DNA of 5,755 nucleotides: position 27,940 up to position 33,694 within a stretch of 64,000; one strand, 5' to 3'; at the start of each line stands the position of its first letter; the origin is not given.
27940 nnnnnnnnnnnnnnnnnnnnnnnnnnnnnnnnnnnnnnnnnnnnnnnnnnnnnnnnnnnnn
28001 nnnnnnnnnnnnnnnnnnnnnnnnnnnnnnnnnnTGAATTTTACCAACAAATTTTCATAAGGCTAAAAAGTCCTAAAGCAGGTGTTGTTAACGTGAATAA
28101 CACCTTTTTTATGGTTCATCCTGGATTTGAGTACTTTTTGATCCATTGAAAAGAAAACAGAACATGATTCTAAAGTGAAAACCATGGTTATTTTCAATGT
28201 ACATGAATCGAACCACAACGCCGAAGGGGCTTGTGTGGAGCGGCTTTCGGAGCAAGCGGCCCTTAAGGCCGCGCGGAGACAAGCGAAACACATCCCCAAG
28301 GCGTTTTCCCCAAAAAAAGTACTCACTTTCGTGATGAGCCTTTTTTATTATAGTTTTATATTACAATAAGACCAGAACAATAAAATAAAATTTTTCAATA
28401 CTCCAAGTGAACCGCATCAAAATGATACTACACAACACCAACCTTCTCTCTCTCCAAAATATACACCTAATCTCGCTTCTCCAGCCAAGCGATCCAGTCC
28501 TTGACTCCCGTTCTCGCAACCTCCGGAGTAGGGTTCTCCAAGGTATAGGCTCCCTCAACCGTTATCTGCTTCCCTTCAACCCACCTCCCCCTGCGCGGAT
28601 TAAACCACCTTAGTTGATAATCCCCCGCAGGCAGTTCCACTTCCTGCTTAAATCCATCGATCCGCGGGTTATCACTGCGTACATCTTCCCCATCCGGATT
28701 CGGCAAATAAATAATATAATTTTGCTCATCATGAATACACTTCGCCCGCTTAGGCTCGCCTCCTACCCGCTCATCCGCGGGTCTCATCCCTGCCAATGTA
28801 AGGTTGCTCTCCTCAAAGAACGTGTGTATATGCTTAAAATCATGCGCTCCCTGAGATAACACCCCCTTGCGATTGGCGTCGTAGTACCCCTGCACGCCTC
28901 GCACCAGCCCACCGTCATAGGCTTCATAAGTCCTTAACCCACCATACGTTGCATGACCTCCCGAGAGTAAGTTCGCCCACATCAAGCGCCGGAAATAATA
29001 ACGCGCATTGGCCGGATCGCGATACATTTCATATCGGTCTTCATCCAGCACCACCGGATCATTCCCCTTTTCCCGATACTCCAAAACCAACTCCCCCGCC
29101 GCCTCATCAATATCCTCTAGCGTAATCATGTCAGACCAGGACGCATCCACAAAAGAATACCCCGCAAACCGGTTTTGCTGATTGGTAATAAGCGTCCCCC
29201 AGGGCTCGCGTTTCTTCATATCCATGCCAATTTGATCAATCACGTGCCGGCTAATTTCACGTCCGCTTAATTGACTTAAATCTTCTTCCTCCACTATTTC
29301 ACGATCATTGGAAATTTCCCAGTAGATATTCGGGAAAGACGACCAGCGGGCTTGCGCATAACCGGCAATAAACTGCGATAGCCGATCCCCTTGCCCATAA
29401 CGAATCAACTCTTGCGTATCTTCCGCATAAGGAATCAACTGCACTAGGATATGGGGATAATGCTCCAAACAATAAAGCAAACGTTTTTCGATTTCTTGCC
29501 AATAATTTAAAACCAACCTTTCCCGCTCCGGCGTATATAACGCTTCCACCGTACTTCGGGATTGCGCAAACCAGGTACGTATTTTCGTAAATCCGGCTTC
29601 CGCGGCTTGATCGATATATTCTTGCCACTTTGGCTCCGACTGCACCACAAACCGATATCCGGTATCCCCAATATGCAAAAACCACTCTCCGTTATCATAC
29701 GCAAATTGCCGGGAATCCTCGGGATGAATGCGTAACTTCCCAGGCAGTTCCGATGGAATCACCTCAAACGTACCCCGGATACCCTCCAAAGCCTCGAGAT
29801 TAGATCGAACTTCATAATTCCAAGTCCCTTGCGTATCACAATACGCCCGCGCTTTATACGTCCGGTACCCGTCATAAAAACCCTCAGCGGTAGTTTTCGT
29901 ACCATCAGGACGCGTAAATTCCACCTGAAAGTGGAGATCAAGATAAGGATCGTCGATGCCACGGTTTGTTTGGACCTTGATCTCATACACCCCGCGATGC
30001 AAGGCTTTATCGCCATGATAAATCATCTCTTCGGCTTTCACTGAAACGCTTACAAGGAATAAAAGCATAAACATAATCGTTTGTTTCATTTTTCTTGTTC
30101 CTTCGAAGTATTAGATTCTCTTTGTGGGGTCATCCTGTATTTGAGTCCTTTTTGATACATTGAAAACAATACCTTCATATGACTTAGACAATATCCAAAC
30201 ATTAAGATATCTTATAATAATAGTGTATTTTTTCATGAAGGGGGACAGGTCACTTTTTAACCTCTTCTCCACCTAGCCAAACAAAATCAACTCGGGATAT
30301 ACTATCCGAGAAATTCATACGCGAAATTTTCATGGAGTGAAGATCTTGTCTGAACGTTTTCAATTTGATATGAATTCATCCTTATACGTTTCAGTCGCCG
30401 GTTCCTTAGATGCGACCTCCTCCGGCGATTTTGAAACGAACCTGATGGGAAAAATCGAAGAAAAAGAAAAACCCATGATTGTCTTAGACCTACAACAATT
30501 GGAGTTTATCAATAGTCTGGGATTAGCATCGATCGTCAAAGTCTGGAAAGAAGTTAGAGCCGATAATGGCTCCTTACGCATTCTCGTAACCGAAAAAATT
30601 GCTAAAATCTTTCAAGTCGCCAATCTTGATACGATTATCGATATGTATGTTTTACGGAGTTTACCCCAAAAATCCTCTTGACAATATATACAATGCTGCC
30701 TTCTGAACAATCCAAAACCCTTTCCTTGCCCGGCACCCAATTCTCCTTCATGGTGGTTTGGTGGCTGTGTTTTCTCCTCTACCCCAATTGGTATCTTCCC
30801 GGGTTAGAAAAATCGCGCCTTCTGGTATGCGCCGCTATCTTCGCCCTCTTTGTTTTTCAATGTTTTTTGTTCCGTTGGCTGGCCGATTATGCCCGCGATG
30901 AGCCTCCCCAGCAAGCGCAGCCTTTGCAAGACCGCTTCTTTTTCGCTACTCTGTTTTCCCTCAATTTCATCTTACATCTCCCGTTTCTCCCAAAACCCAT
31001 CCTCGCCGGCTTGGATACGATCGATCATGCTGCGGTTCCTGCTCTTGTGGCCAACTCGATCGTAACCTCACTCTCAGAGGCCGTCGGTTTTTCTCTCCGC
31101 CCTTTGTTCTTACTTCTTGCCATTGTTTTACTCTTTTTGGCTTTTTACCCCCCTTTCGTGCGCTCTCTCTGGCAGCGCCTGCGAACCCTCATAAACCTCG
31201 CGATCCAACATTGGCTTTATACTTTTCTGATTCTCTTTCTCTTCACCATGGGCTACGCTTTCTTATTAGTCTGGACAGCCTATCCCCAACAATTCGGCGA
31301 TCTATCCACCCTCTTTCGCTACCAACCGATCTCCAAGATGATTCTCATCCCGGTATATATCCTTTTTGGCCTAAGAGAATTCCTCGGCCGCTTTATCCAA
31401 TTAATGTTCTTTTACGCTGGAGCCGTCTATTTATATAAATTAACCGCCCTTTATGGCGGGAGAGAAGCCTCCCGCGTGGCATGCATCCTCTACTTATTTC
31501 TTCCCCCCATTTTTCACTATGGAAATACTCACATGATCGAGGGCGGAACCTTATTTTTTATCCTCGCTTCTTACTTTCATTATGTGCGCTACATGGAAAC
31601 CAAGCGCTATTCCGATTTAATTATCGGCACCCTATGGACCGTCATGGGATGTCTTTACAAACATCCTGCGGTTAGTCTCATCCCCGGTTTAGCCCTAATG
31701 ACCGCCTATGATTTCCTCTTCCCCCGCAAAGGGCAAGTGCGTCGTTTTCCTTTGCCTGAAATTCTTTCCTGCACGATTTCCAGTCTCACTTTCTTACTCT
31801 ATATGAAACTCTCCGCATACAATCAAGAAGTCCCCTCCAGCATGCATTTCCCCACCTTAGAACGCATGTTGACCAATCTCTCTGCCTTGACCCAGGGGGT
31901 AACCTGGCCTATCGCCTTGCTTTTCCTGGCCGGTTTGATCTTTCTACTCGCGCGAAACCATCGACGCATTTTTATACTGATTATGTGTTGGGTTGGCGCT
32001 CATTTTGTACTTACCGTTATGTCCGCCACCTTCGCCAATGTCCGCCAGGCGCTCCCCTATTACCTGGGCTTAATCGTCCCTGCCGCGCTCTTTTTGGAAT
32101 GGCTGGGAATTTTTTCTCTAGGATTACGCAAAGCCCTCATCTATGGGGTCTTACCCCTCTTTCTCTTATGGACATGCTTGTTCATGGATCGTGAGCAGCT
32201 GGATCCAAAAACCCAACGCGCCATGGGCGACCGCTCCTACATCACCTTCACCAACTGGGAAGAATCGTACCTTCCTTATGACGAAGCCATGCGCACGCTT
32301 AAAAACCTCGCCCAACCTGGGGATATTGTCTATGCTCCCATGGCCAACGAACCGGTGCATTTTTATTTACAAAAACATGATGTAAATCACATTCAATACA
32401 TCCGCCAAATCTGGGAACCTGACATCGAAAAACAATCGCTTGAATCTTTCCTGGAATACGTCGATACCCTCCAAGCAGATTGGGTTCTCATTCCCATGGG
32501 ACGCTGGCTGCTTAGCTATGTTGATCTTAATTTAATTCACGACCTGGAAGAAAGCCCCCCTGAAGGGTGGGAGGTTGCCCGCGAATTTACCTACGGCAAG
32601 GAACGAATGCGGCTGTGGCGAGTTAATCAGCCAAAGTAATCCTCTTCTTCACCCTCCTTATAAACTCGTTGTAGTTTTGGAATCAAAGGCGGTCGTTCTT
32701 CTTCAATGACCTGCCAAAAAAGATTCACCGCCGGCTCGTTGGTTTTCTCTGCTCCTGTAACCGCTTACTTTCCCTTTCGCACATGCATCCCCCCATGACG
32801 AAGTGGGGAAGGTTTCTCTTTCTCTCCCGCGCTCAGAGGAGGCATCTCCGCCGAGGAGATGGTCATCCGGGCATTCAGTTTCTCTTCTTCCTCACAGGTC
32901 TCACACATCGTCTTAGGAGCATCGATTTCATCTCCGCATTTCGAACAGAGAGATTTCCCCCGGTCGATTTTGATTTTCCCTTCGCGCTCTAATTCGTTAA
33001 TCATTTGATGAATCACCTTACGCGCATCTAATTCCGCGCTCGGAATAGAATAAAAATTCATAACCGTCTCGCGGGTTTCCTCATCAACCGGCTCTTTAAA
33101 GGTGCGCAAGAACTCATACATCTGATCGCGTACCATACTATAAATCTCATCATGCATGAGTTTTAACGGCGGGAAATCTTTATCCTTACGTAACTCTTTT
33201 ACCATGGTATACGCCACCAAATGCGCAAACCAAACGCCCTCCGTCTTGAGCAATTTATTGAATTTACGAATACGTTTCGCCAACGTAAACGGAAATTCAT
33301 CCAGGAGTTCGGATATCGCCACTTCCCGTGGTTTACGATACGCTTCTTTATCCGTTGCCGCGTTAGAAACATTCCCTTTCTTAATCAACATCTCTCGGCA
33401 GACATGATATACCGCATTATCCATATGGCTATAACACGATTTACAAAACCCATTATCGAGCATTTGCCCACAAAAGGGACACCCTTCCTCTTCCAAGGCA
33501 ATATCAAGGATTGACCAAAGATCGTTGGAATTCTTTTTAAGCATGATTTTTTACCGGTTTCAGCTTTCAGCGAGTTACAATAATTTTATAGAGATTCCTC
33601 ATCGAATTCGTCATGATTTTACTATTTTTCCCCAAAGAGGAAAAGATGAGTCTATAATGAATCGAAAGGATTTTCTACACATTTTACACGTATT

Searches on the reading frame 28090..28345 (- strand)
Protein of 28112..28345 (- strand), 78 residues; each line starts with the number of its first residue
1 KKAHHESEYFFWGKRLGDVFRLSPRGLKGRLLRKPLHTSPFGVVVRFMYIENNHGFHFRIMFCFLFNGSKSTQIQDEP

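Call 53: search_protein_families(library=pfam, proteins=[window:28112-28345:-, window:28090-28344:-], max_evalue=10)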
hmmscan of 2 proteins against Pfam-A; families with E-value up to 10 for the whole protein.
seq(78 aa): 0 families

seq(85 aa): 0 families

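Call 68: find_homologous_proteins(query=A3, max_evalue=0.01)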
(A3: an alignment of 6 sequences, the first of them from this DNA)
Query A3 (6 sequences) (78 aa, profile of the alignment): 3 proteins with E <= 0.01 among 4893 candidates.
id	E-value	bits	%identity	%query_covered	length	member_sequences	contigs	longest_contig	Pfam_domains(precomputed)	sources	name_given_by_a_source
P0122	6.5e-22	95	73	62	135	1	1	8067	-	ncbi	-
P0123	2.8e-21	93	74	83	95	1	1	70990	-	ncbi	-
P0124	7.6e-6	43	83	29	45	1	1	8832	-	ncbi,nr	ncbi:hypothetical protein K8I31_07515 [bacterium]|nr:hypothetical protein [bacterium]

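Call 69: find_encoding_contigs(protein=P0123, flank=10000, max_places=5)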
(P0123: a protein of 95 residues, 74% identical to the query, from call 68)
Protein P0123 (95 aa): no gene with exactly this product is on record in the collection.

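Call 70: find_encoding_contigs(protein=P0122, flank=10000, max_places=5)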
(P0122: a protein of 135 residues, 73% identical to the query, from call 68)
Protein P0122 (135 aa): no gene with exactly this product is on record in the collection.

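Call 71: find_encoding_contigs(protein=P0124, flank=10000, max_places=5)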
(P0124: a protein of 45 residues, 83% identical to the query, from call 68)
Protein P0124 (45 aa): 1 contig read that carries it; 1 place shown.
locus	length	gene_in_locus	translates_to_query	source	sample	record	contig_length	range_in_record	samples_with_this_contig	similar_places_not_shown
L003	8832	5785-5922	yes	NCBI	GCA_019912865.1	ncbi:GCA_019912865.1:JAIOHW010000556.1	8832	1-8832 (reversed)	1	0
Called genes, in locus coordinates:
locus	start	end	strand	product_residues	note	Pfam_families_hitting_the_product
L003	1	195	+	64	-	?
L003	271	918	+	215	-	-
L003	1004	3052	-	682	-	PF07715:Plug, PF00593:TonB_dep_Rec_b-barrel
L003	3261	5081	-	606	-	PF01541:GIY-YIG, PF27096:UvrC_M, PF02151:UVR (weak), PF22920:UvrC_RNaseH, PF08459:UvrC_RNaseH_dom, PF12826:HHH_2 (weak), PF14520:HHH_5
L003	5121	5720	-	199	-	-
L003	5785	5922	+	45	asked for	-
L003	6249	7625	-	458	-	PF13414:TPR_11 (weak), PF14559:TPR_19 (weak), PF23914:TPR_CcmH_CycH (weak), PF13181:TPR_8 (weak), PF13424:TPR_12 (weak), PF00515:TPR_1 (weak), PF13424:TPR_12, PF14559:TPR_19 (weak), +20 more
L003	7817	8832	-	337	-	PF03462:PCRF, PF00472:RF-1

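Call 75: list_cluster_members(proteins=[P0124, P0122, P0123, P0012, P0023, P0025, P0036, P0003, P0013, P0022])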
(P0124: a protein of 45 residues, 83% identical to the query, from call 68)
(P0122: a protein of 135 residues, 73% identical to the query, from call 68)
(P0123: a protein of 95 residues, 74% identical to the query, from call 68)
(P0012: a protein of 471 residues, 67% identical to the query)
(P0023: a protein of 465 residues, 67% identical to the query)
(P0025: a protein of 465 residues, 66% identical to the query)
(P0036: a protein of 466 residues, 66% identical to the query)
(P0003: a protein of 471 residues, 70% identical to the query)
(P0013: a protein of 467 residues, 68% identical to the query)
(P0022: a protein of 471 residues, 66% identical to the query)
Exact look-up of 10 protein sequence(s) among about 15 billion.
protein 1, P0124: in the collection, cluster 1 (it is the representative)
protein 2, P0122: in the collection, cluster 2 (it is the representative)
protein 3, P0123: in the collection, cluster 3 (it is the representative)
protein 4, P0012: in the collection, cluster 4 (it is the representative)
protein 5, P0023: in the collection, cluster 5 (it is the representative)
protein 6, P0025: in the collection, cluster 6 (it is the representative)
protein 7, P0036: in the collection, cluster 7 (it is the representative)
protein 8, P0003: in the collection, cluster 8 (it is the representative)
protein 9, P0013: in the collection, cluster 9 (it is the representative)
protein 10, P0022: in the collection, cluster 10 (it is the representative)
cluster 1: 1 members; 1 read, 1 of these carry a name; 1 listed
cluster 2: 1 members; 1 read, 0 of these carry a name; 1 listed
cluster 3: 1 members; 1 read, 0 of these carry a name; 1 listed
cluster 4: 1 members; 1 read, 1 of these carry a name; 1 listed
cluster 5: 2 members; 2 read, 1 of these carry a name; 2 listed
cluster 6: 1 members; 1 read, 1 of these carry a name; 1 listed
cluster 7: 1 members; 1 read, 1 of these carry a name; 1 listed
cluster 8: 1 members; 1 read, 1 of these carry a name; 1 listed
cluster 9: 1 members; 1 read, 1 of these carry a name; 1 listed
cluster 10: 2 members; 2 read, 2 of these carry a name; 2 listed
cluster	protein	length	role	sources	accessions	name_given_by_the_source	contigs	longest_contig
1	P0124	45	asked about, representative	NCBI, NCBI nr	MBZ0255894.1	hypothetical protein K8I31_07515 [bacterium] | hypothetical protein [bacterium]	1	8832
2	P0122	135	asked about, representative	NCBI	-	-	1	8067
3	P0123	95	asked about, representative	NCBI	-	-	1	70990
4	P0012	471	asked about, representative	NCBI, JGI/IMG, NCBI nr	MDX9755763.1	MAG: cysteine--tRNA ligase [bacterium] | cysteinyl-tRNA synthetase | cysteine--tRNA ligase [bacterium]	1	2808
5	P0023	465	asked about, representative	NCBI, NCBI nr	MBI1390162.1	MAG: cysteine--tRNA ligase [bacterium] | cysteine--tRNA ligase [bacterium]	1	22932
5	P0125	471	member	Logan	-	-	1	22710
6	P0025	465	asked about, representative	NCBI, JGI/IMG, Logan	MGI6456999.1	MAG: cysteine--tRNA ligase [bacterium] | cysteinyl-tRNA synthetase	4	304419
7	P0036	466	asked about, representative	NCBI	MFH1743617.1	MAG: cysteine--tRNA ligase [bacterium]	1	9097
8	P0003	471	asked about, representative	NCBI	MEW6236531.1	MAG: cysteine--tRNA ligase [Candidatus Omnitrophota bacterium]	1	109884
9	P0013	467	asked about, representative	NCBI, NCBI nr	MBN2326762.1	MAG: cysteine--tRNA ligase [Candidatus Omnitrophica bacterium] | cysteine--tRNA ligase [Candidatus Omnitrophota bacterium]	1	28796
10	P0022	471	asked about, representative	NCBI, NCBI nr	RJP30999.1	MAG: cysteine--tRNA ligase [Candidatus Omnitrophota bacterium]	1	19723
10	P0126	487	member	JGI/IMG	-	cysteinyl-tRNA synthetase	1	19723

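Call 88: search_protein_representatives(alignment_id=A4)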
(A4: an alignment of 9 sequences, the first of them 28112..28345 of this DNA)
Query: 9 sequences, 102 profile positions. Proteins with E-value up to 0.001 (for the whole library): 5; up to 1e-10: 4; up to 1e-30: 2. The best 5 are listed.
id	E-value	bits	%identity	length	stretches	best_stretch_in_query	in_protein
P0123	9.6e-40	151.0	-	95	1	8-99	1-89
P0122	1.7e-39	150.3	-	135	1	4-102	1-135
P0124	1.0e-14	70.7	-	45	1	7-50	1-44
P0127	4.7e-11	58.9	-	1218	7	11-39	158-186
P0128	5.1e-06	42.7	-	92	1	8-39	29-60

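Call 90: find_encoding_contigs(protein=P0128, flank=10000, max_places=6)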
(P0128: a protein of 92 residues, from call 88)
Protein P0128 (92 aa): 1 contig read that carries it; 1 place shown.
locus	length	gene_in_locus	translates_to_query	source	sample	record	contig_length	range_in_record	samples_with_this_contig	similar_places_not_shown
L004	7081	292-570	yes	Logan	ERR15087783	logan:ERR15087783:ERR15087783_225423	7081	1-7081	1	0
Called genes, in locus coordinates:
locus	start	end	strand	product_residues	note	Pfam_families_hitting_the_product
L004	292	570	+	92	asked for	-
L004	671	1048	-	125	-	-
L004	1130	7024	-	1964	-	PF00059:Lectin_C, PF17803:Cadherin_4, PF17892:Cadherin_5, PF17963:Big_9, PF13517:FG-GAP_3, PF17963:Big_9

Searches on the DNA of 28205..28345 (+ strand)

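Call 95: search_dna_similar(query=window:28205-28345:+, collection=plasmids, mode=distant, max_evalue=1, max_rows=10)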
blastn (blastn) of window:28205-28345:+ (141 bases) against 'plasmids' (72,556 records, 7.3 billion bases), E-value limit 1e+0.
No match.

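Call 96: search_dna_similar(query=window:28205-28345:+, collection=phages, mode=distant, max_evalue=1, max_rows=10)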
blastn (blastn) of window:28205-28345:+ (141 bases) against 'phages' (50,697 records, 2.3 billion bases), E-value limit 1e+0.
No match.

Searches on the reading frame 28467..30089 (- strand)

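Call 18: search_protein_families(library=ncbifam, proteins=[window:28467-30089:-])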
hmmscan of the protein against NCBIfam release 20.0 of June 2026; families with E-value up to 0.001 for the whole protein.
window:28467-30089:- (540 aa): 0 families

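Call 49: search_protein_families(library=pfam, proteins=[window:28467-30089:-], max_evalue=0.00001)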
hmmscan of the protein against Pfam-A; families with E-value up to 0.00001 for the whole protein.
window:28467-30089:- (540 aa): 2 families
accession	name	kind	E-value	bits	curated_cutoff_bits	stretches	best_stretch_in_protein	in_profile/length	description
PF13204.13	Apiosidase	-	3.9e-14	53.4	26.5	1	125-429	3-317/320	Apiosidase-like, catalytic domain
PF16586.11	DUF5060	-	1.5e-13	51.2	27.2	1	34-97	7-70/70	Domain of unknown function (DUF5060)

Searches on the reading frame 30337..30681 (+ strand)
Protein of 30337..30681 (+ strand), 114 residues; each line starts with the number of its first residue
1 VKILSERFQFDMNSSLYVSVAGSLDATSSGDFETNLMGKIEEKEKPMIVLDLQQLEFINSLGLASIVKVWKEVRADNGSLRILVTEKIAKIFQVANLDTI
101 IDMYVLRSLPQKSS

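Call 60: search_protein_families(library=pfam, proteins=[window:30337-30681:+], max_evalue=0.001)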
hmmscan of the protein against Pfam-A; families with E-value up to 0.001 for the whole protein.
window:30337-30681:+ (114 aa): 2 families
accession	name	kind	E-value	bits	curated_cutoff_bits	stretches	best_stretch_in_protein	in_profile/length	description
PF01740.26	STAS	-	2.2e-11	43.9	22.6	1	16-104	11-100/106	STAS domain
PF13466.11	STAS_2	-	4.7e-05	23.9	29.2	1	18-98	1-80/80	STAS domain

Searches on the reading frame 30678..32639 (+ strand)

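Call 18: search_protein_families(library=ncbifam, proteins=[window:30678-32639:+])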
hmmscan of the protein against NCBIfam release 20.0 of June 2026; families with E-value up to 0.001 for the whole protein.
window:30678-32639:+ (653 aa): 0 families

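Call 60: search_protein_families(library=pfam, proteins=[window:30678-32639:+], max_evalue=0.001)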
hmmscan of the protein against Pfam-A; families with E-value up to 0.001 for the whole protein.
window:30678-32639:+ (653 aa): 1 family
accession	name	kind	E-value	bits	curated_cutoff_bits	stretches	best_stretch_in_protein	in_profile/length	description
PF13231.12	PMT_2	-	6.6e-07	30.1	26.1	1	226-344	13-128/160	Dolichyl-phosphate-mannose-protein mannosyltransferase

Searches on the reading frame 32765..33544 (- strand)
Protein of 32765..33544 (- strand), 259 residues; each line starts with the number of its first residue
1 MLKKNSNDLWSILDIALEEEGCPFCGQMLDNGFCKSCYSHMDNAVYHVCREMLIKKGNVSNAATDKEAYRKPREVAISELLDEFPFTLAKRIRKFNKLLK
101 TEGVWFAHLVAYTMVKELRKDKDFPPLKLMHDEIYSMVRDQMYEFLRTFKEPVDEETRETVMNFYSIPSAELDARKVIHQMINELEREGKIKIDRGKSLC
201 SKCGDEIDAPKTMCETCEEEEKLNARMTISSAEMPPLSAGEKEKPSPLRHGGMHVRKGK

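Call 60: search_protein_families(library=pfam, proteins=[window:32765-33544:-], max_evalue=0.001)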
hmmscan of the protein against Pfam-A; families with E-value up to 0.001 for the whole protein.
window:32765-33544:- (259 aa): 2 families
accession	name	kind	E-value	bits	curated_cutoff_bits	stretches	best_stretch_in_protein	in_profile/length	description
PF12773.13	DZR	-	4.4e-05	24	27.3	0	193-226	8-39/45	Double zinc ribbon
PF18912.6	DZR_2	-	6.9e-05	23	27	0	21-51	9-41/56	Double zinc ribbon domain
